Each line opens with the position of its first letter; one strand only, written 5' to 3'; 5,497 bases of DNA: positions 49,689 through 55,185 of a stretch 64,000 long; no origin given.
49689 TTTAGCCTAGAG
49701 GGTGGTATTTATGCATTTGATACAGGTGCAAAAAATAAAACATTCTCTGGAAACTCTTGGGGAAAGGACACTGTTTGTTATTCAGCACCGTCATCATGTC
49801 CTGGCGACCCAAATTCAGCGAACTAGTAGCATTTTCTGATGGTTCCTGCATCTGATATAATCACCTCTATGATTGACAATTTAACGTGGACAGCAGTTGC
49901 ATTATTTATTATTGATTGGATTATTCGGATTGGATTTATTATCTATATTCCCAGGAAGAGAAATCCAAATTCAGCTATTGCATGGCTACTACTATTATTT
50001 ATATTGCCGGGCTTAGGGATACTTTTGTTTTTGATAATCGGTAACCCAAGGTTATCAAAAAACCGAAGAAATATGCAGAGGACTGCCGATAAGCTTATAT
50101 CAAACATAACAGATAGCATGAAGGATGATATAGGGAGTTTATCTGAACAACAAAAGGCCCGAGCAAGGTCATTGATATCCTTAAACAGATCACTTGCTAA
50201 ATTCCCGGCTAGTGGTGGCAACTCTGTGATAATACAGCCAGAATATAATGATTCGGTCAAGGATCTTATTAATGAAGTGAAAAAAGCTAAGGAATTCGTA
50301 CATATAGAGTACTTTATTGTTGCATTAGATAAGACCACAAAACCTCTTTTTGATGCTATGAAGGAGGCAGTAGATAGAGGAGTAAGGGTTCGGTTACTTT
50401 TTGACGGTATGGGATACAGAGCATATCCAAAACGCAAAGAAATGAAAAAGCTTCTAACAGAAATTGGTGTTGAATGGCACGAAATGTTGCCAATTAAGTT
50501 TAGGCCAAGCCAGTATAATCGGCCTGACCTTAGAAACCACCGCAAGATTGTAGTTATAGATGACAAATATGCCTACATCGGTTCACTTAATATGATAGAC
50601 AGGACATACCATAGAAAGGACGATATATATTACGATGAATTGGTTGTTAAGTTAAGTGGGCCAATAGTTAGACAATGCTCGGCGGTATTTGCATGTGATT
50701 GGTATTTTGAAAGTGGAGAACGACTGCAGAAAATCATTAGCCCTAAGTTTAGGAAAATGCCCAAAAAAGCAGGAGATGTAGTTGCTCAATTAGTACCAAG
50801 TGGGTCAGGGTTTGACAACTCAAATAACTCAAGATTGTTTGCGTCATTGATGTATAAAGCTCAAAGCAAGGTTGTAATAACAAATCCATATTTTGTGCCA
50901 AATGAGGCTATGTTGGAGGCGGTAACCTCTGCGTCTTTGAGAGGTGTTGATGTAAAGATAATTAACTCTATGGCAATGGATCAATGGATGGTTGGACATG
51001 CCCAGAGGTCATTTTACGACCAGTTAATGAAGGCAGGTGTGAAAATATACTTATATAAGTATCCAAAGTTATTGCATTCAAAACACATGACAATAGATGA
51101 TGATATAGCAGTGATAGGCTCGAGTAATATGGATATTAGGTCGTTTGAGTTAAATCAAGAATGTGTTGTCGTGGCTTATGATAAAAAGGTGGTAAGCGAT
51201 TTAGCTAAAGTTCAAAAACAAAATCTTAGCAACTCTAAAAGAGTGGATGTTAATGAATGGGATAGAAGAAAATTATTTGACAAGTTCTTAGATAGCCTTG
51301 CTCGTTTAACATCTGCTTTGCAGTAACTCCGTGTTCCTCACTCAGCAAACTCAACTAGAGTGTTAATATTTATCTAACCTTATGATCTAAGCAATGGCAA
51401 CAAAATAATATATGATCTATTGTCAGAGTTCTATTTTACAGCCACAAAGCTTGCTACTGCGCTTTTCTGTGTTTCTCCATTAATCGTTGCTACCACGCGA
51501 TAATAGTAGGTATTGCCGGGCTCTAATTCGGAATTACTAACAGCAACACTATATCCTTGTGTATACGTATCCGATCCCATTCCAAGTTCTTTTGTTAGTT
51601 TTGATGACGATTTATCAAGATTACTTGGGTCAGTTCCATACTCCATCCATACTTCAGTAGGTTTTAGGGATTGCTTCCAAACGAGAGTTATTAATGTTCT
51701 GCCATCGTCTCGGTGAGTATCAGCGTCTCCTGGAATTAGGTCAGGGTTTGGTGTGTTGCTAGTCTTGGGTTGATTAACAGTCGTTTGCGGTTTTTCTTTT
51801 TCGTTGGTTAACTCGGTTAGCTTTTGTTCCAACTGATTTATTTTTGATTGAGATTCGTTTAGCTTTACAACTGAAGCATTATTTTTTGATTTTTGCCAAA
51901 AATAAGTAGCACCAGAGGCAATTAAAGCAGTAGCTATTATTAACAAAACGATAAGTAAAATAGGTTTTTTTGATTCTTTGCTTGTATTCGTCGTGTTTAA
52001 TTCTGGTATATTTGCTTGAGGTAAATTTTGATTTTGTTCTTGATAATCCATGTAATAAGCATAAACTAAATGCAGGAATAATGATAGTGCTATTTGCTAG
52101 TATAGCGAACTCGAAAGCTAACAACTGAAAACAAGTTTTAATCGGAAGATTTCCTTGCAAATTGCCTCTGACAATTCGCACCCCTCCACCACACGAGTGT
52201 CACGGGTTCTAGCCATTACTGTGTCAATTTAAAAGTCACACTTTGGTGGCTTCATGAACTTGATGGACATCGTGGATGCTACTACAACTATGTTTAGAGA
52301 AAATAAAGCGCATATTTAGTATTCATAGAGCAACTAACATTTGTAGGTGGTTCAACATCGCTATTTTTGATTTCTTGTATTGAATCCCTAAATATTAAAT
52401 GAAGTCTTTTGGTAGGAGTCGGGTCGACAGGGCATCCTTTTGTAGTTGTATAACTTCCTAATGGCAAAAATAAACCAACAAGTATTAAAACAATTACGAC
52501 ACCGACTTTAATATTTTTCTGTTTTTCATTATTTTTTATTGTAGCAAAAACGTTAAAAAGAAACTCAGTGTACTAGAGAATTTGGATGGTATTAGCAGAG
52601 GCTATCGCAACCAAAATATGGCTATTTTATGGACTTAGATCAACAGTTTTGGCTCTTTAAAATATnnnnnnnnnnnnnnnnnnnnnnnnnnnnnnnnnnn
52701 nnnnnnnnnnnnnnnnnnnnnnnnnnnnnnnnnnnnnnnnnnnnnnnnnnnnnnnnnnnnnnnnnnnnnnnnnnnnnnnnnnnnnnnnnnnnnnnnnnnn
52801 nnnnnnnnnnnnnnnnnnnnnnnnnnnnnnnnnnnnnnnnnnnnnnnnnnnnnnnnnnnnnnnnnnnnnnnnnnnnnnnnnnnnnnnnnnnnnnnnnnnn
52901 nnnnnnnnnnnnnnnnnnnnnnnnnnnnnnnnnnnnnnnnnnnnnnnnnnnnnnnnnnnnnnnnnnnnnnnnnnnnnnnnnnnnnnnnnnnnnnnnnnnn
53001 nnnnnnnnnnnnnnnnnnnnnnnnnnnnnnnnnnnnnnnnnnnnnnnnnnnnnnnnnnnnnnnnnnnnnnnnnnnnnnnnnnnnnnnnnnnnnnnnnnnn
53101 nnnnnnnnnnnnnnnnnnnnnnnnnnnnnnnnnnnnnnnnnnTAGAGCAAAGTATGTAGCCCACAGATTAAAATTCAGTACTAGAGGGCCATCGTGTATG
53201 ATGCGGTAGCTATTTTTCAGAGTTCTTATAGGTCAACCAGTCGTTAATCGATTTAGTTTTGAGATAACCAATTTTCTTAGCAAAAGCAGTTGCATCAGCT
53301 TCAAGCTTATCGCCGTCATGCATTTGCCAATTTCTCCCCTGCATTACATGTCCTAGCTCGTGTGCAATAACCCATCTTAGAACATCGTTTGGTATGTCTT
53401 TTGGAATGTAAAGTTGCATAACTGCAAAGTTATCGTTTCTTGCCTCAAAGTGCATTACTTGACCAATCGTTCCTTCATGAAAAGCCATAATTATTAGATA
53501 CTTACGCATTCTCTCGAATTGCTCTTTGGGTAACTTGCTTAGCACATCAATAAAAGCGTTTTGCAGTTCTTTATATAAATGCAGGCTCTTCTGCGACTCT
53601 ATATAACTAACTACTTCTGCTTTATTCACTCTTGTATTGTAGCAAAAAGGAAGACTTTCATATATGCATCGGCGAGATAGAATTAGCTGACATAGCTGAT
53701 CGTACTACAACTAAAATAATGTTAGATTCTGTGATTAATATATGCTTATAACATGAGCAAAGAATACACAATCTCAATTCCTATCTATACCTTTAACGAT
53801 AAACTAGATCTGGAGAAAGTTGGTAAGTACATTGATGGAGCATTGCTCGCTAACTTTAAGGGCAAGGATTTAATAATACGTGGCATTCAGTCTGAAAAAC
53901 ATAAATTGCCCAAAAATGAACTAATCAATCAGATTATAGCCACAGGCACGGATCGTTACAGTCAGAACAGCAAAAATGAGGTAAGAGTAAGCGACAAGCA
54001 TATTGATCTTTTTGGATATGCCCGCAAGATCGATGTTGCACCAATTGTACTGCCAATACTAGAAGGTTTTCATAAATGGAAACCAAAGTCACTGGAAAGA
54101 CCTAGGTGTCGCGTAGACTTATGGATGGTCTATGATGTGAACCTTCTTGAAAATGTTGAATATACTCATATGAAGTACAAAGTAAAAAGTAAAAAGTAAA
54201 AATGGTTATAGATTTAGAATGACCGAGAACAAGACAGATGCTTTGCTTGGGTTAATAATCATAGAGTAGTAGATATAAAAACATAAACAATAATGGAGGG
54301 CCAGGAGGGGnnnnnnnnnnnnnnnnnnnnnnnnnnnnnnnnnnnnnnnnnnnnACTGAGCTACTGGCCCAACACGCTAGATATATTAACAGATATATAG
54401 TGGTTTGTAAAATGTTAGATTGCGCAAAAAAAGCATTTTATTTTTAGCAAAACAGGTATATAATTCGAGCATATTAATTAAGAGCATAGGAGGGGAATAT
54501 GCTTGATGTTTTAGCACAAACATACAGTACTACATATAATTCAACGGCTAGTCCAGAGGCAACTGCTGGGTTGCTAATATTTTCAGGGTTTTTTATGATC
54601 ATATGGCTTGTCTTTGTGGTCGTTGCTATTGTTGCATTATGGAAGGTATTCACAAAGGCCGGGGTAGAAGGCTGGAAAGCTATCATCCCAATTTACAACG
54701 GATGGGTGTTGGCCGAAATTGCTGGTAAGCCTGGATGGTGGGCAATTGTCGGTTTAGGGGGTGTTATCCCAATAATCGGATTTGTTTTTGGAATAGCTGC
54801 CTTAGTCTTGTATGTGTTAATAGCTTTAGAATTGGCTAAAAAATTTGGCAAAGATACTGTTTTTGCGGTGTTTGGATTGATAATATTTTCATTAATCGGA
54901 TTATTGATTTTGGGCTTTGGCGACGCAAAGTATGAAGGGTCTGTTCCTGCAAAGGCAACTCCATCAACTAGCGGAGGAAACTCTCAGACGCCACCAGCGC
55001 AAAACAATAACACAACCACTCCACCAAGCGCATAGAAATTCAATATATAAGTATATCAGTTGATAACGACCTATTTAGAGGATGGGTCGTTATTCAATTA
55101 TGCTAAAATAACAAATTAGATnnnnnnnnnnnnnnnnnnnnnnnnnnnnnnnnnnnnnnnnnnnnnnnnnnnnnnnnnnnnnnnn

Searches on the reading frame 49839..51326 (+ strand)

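Call 73: search_protein_families(library=pfam, proteins=[window:49839-51326:+], max_evalue=0.00001)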
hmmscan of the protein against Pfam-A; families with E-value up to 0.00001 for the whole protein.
window:49839-51326:+ (495 aa): 2 families
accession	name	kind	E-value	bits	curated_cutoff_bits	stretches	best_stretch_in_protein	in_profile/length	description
PF13091.12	PLDc_2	-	3.3e-50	169.8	27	2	337-457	4-126/132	PLD-like domain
PF00614.28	PLDc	-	7.8e-17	60.9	21.9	1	230-255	2-27/28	Phospholipase D Active site motif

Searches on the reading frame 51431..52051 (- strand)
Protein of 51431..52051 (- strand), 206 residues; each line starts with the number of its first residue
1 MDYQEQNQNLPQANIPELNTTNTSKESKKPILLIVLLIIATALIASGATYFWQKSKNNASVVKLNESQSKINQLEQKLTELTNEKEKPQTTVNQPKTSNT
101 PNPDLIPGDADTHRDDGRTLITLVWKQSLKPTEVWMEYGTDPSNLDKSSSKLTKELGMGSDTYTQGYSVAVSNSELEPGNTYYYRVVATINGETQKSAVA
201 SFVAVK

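Call 73: search_protein_families(library=pfam, proteins=[window:51431-52051:-], max_evalue=0.00001)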
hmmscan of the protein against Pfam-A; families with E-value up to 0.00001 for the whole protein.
window:51431-52051:- (206 aa): 1 family
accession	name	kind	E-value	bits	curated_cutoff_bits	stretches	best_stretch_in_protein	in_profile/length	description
PF16656.11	Pur_ac_phosph_N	-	1.5e-08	35.5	30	1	119-202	13-91/93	Purple acid Phosphatase, N-terminal domain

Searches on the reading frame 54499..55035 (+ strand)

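Call 73: search_protein_families(library=pfam, proteins=[window:54499-55035:+], max_evalue=0.00001)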
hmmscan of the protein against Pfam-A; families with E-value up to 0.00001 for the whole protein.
window:54499-55035:+ (178 aa): 1 family
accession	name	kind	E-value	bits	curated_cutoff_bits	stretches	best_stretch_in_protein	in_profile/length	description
PF18936.5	DUF5684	-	3.4e-20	72.9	27.4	1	59-147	1-80/81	Family of unknown function (DUF5684)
